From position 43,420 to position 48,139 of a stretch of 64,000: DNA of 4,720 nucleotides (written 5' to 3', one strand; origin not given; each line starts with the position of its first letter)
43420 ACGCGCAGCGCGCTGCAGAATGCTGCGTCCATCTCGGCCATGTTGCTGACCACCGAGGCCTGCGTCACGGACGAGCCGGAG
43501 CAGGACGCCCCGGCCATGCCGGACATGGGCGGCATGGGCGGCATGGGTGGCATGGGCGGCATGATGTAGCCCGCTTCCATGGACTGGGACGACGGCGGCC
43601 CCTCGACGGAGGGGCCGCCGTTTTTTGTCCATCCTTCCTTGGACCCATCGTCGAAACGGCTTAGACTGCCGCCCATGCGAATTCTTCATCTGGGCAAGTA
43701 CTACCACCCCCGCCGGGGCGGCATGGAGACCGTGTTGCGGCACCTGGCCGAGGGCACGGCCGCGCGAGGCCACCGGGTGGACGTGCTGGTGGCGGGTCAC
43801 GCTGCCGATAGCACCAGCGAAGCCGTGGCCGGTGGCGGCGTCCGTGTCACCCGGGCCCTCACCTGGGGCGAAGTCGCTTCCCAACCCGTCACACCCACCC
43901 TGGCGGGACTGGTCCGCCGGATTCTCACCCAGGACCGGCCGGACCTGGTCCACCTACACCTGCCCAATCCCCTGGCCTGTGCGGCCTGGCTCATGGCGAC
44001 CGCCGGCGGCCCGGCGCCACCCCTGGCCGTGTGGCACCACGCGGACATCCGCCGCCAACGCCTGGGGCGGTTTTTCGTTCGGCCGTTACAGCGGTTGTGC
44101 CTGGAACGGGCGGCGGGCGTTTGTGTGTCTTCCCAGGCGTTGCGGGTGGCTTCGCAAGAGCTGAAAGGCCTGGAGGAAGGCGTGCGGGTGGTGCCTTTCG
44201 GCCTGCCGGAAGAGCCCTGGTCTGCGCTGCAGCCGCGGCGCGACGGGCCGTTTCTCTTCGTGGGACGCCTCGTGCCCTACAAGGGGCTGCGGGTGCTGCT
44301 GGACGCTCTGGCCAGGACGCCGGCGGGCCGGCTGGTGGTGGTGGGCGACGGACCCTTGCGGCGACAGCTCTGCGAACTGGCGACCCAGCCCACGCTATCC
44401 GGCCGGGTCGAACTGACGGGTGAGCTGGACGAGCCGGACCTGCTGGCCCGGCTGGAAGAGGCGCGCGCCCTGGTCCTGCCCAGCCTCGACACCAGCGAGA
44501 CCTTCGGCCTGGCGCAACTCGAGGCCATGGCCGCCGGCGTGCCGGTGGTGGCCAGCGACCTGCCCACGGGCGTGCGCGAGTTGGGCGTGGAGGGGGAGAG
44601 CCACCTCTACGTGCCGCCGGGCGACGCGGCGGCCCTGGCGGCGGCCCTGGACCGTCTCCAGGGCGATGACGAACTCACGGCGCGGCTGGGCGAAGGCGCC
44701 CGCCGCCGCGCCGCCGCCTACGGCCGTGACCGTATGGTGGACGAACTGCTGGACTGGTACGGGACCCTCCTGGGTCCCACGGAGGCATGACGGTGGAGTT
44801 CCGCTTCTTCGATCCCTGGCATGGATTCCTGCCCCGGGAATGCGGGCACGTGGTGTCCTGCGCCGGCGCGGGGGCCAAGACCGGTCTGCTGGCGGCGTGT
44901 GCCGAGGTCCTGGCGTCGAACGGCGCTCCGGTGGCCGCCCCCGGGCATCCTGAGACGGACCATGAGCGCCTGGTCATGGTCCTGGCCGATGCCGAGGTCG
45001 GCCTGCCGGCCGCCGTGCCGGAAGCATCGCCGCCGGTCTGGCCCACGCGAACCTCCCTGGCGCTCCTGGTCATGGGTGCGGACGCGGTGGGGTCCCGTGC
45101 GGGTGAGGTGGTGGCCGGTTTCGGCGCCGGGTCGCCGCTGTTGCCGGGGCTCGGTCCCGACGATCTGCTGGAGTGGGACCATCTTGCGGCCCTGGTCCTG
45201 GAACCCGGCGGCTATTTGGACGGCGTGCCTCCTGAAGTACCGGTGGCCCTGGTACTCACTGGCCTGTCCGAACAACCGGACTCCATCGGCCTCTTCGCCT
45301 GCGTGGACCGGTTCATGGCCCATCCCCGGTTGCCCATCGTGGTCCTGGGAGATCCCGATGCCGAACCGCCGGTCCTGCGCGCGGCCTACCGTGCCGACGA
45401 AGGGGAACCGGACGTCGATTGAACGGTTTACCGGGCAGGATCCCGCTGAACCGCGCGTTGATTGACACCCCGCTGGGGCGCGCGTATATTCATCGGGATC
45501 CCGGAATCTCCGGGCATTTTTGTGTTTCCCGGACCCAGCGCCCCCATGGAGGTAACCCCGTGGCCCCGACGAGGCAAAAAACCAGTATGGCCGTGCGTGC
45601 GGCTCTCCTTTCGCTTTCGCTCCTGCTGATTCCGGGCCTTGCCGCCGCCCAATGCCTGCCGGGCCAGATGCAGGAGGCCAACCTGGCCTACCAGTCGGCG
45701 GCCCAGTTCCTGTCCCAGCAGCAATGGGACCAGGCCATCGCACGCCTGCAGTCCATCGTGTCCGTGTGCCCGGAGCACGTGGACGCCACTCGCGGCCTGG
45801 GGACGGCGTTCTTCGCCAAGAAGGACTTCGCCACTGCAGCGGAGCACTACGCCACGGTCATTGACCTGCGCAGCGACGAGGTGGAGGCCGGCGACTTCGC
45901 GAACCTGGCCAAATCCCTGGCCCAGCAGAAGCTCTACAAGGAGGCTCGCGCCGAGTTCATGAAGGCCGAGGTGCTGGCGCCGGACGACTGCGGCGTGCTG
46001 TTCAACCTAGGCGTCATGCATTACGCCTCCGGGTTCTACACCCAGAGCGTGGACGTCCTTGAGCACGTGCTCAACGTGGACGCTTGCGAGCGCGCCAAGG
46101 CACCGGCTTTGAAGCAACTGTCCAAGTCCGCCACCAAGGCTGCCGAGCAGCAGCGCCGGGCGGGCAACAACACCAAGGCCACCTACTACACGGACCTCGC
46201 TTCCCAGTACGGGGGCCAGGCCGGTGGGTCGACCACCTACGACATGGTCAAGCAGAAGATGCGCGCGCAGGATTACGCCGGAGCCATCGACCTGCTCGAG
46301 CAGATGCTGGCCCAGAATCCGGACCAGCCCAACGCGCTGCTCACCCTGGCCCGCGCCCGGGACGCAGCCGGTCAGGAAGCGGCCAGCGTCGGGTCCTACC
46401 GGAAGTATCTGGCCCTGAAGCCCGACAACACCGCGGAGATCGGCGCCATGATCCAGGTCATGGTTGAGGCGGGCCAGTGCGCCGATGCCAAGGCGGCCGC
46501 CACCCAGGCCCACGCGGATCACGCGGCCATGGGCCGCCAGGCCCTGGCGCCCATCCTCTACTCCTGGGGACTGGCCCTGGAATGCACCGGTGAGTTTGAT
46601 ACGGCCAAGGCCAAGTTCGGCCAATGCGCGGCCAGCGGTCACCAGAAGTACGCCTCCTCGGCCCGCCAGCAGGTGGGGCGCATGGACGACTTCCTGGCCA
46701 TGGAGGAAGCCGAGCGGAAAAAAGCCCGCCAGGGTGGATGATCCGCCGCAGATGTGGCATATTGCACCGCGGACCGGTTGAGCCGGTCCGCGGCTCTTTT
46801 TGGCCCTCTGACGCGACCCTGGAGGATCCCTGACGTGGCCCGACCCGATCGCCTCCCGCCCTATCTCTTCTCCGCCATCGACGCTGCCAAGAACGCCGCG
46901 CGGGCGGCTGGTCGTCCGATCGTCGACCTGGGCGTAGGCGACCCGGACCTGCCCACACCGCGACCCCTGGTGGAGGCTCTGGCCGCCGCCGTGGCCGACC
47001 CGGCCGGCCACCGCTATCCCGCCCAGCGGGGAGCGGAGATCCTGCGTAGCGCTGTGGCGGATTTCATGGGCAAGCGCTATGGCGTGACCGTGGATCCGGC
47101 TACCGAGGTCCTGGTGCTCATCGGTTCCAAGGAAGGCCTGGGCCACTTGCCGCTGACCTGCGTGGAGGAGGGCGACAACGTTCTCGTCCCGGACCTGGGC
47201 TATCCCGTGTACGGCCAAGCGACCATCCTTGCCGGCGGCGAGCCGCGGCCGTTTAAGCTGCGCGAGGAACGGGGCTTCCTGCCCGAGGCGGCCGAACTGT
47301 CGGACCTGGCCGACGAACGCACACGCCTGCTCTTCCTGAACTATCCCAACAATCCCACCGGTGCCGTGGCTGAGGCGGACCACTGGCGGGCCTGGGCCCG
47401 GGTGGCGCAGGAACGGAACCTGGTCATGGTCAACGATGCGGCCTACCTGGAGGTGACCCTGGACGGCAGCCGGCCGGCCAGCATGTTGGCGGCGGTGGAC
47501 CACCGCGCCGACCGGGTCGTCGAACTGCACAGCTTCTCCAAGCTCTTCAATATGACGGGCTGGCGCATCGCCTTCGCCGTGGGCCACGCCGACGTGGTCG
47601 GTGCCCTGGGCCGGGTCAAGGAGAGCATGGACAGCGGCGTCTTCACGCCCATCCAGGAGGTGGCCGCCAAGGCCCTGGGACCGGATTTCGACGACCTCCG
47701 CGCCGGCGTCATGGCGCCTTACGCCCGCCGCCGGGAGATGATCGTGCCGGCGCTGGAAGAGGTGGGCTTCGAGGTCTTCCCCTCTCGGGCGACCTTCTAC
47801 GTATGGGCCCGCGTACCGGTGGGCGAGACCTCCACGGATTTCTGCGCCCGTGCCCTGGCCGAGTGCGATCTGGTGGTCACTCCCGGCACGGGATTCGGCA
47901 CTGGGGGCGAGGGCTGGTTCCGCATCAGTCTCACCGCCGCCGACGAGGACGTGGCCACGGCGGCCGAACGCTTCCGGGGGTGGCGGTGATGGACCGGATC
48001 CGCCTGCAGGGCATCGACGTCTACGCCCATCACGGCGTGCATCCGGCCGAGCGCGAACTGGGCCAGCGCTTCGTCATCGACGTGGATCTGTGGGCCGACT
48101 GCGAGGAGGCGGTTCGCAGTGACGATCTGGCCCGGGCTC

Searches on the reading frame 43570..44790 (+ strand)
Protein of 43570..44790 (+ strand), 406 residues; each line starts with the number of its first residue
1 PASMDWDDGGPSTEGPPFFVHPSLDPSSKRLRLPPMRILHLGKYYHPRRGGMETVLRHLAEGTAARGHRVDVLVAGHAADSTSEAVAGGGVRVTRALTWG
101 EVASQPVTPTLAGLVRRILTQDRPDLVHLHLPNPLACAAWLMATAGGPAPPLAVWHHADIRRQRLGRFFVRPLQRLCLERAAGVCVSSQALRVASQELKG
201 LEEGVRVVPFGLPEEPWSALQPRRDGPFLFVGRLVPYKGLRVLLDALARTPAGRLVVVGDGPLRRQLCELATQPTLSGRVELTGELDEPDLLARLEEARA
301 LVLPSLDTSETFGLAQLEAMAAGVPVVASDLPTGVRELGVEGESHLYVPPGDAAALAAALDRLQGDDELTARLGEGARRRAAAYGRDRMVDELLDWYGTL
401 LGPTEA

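Call 65: search_protein_families(library=pfam, proteins=[window:43570-44790:+], max_evalue=0.0001)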
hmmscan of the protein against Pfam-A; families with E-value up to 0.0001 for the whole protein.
window:43570-44790:+ (406 aa): 6 families
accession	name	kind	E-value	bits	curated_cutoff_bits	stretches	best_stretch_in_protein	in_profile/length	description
PF00534.26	Glycos_transf_1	-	8.7e-34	117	26.4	1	225-380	15-172/172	Glycosyl transferases group 1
PF13692.12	Glyco_trans_1_4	-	2.8e-32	112.3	27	1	228-364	4-140/142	Glycosyl transferases group 1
PF13439.12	Glyco_transf_4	-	2.2e-20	73.8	28.5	1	50-211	2-165/170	Glycosyltransferase Family 4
PF13579.12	Glyco_trans_4_4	-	1.4e-19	71.4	29.7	1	50-211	1-158/158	Glycosyl transferase 4-like domain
PF20706.3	GT4-conflict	-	7.8e-12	45.3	26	1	205-330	174-312/385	Family 4 Glycosyltransferase in conflict systems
PF13524.12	Glyco_trans_1_2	-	5.3e-06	26.9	25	1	241-383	3-131/144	Glycosyl transferase-like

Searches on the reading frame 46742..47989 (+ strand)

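Call 65: search_protein_families(library=pfam, proteins=[window:46742-47989:+], max_evalue=0.0001)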
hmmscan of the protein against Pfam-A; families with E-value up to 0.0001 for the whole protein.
window:46742-47989:+ (415 aa): 1 family
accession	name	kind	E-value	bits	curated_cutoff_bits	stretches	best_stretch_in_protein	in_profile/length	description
PF00155.27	Aminotran_1_2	-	4.5e-62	210.8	19.7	1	59-411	2-361/361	Aminotransferase class I and II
